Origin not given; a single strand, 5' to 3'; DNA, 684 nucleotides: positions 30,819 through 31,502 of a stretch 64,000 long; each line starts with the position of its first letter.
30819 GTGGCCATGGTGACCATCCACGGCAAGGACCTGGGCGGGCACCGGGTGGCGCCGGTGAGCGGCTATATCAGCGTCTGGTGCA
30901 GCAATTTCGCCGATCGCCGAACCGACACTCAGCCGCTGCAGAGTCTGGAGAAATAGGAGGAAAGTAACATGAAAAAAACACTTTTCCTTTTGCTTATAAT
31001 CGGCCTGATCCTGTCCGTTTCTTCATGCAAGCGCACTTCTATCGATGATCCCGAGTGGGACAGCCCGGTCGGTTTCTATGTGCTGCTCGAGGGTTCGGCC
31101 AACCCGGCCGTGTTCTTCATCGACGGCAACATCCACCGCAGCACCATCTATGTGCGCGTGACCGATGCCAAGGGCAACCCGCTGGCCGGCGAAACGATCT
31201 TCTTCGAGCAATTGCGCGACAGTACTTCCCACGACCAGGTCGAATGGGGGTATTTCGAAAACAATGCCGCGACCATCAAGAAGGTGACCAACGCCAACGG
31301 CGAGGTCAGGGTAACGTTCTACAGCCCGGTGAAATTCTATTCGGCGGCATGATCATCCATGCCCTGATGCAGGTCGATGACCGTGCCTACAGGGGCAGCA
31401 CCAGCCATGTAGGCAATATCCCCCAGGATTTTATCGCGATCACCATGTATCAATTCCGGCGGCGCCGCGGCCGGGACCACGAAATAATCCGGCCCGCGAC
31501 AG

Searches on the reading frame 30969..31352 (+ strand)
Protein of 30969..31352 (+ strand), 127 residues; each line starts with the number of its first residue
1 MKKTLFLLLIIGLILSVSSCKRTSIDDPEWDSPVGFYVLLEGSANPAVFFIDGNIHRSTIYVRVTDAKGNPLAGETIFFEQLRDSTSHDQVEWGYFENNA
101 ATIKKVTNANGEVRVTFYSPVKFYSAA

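Call 56: search_protein_families(library=pfam, proteins=[window:30969-31352:+], max_evalue=0.01)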
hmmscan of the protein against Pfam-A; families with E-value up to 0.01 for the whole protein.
window:30969-31352:+ (127 aa): 4 families
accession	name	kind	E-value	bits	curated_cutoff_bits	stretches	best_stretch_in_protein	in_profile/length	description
PF02369.22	Big_1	-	3.3e-07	30.8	34.9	1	57-119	18-68/93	Bacterial Ig-like domain (group 1)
PF09134.16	Invasin_D3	-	0.0029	18.5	33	0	56-122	20-72/98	Invasin, domain 3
PF03032.20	FSAP_sig_propep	-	0.0041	17.5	27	1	1-21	3-22/46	Frog skin active peptide family signal and propeptide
PF17789.7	MG4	-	0.0069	17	24.7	0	60-117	18-60/95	Macroglobulin domain MG4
